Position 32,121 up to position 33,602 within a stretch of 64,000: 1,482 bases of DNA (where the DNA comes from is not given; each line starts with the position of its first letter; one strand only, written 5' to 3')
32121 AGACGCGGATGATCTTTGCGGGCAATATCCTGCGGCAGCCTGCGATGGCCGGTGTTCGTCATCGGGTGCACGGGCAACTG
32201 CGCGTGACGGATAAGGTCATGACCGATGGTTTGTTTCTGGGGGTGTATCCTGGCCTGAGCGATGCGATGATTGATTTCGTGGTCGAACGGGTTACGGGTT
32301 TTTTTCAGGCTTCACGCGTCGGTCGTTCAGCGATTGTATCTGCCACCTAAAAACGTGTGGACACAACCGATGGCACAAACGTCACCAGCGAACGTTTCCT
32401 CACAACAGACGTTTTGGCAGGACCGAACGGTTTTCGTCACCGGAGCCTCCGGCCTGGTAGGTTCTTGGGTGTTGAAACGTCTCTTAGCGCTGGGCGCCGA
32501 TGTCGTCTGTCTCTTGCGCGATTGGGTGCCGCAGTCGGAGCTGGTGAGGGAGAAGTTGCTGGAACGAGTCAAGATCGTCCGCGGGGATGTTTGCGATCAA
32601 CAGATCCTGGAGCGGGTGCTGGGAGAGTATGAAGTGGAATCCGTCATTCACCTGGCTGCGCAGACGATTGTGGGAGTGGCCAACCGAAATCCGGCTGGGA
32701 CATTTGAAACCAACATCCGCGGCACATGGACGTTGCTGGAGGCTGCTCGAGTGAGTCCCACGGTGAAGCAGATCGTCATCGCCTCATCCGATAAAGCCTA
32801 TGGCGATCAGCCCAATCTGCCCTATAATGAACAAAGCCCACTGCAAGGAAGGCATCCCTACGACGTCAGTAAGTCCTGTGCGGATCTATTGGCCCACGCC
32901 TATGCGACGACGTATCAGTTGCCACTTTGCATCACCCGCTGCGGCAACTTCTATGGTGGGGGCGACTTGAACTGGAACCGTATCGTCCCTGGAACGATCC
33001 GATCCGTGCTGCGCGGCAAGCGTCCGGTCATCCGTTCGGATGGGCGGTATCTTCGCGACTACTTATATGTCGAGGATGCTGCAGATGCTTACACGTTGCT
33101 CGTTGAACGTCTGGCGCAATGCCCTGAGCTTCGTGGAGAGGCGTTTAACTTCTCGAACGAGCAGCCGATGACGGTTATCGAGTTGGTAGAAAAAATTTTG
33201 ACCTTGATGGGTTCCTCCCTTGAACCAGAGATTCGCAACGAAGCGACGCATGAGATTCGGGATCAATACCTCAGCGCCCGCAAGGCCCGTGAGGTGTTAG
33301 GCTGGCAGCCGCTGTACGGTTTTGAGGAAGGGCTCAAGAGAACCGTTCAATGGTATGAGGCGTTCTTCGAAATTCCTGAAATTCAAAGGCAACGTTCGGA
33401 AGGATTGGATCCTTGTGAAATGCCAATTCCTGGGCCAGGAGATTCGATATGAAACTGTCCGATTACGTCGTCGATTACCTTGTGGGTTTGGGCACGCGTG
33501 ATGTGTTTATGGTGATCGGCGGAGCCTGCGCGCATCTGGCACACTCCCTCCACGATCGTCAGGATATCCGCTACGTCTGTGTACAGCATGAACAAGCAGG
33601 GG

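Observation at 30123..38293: CDP-deoxyhexose pathway coupled to two different carbon-branching enzymes (ALS/YerE-like ThDP enzyme and a PanB homolog)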

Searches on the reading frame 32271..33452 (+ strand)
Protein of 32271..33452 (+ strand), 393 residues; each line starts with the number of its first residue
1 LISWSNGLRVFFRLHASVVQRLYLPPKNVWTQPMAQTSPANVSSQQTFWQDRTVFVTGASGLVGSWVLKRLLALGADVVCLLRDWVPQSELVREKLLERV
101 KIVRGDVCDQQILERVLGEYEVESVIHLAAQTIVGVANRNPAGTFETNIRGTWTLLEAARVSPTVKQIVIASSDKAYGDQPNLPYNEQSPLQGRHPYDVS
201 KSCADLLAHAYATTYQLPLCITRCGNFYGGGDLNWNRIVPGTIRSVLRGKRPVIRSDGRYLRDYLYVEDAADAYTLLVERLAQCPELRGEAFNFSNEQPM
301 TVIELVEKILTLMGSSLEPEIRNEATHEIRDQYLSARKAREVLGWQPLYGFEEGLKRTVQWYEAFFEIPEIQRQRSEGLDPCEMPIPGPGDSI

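Call 3: search_protein_families(library=pfam, proteins=[window:32271-33452:+])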
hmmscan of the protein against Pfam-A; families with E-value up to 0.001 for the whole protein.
window:32271-33452:+ (393 aa): 9 families
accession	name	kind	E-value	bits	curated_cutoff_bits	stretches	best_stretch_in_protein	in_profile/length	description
PF16363.11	GDP_Man_Dehyd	-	2.8e-53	181.9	27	1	55-358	1-332/332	GDP-mannose 4,6 dehydratase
PF01370.27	Epimerase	-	1.4e-52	178.9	20.9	1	54-283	1-230/240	NAD dependent epimerase/dehydratase family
PF02719.21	Polysacc_synt_2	-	3.4e-20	72.9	20.2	1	54-322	1-257/293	Polysaccharide biosynthesis protein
PF01073.25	3Beta_HSD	-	8.2e-19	68.1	22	1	56-317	2-272/280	3-beta hydroxysteroid dehydrogenase/isomerase family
PF07993.18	NAD_binding_4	-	9.6e-12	45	20.1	1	56-229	1-209/258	Male sterility protein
PF04321.23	RmlD_sub_bind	-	7.3e-11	42.1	27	1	53-325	2-246/287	RmlD substrate binding domain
PF05368.20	NmrA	-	3.2e-06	27.4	27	1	51-130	2-78/298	NmrA-like family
PF13460.12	NAD_binding_10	-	8e-06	26.3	27.2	1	58-183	1-108/184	NAD(P)H-binding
PF08659.16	KR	-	0.00016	22.1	22.6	1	53-176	2-140/180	KR domain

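Call 4: search_protein_families(library=ncbifam, proteins=[window:32271-33452:+])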
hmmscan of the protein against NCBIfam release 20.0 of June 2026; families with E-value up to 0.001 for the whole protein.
window:32271-33452:+ (393 aa): 37 families (the best 25 are shown)
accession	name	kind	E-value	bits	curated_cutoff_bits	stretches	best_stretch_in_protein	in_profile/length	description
TIGR02622.1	CDP_4_6_dhtase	equivalog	3.9e-62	210.4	278.45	1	48-367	1-335/352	CDP-glucose 4,6-dehydratase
TIGR01181.1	dTDP_gluc_dehyt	equivalog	8.4e-58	196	365.1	1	54-363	2-312/321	dTDP-glucose 4,6-dehydratase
TIGR04180.1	EDH_00030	hypoth_equivalog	4.6e-41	140.8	475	1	54-349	1-296/297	NAD-dependent 4,6-dehydratase LegB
TIGR01179.1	galE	equivalog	1.7e-40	138.9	262.3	2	54-229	2-178/332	UDP-glucose 4-epimerase GalE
NF007582.0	PRK10217.1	equivalog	1.1e-39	136.6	698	1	52-364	2-333/355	dTDP-glucose 4,6-dehydratase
NF007490.0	PRK10084.1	subfamily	2.4e-36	125.5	649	1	54-364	3-336/361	dTDP-glucose 4,6-dehydratase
NF007956.0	PRK10675.1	subfamily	8.5e-27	94.2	394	1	53-202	2-154/338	UDP-glucose 4-epimerase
TIGR03466.1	HpnA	hypoth_equivalog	4.7e-21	75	367.65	1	53-222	2-165/327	hopanoid-associated sugar epimerase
NF011728.1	PRK15181.1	equivalog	2.8e-19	69.3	760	1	54-362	18-337/348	Vi polysaccharide biosynthesis UDP-N-acetylglucosaminuronic acid C-4 epimerase TviC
NF042423.1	oxyalk_red_Shew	equivalog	9.3e-19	67.7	580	1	52-312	9-256/331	2-alkyl-3-oxoalkanoate reductase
NF042422.1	oxyalk_red_OleD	equivalog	5.3e-17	62.2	580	1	54-315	3-252/329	2-alkyl-3-oxoalkanoate reductase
TIGR01472.1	gmd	equivalog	2.6e-16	59.8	415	1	54-218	3-176/342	GDP-mannose 4,6-dehydratase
NF043036.1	ErythonDh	equivalog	7.2e-16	58.3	325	1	54-212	3-164/321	D-erythronate dehydrogenase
NF047922.1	GDPFucSynFcl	equivalog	3.3e-15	56.3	500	1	51-362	2-301/308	GDP-L-fucose synthase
TIGR01746.1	Thioester-redct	subfamily_domain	5.8e-15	55.4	213.35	1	53-332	1-299/371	thioester reductase domain-containing protein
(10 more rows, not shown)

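Call 60: search_solved_structures(query=window:32370-33452:+, max_evalue=1e-25)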
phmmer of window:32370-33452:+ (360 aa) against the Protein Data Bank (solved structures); distinct sequences matched with E-value up to 1e-25: 17.
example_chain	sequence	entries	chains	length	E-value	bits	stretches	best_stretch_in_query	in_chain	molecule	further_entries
6bi4_A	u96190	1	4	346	3.8e-46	161.1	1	11-331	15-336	dTDP-glucose 4,6-dehydratase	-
1wvg_A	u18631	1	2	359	1.7e-43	152.4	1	12-333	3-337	CDP-glucose 4,6-dehydratase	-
1rkx_A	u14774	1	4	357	8.7e-39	136.9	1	13-333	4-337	CDP-glucose-4,6-dehydratase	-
8shh_A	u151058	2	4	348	8.2e-38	133.6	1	20-332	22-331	dTDP-glucose 4,6-dehydratase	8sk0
2hun_A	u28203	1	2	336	1e-37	133.3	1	21-329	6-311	336aa long hypothetical dTDP-glucose 4,6-dehydratase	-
1bxk_A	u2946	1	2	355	2.5e-35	125.5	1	19-331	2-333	PROTEIN (DTDP-GLUCOSE 4,6-DEHYDRATASE)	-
1g1a_A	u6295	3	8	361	1.1e-34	123.4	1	21-331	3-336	DTDP-D-GLUCOSE 4,6-DEHYDRATASE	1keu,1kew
4zrm_A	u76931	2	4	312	2.9e-34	122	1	20-331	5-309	UDP-glucose 4-epimerase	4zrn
1r66_A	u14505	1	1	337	1.1e-32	116.7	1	21-330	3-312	TDP-glucose-4,6-dehydratase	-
1r6d_A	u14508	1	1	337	5.6e-32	114.5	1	21-330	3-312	TDP-glucose-4,6-dehydratase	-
6vlo_A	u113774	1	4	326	7.4e-30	107.5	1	20-331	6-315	Putative dTDP-D-glucose 4,6-dehydratase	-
1kep_A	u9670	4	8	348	2.6e-29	105.7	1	17-330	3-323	dTDP-D-glucose 4,6-dehydratase | DTDP-GLUCOSE 4,6-DEHYDRATASE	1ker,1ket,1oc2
8du1_A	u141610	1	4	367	4.2e-29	105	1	19-329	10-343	dTDP-glucose 4,6-dehydratase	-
8vr2_A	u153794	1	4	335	5.2e-28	101.4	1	19-332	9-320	NAD-dependent epimerase/dehydratase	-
10ke_A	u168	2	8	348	1.8e-27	99.6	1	17-333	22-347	Capsular polysaccharide biosynthesis protein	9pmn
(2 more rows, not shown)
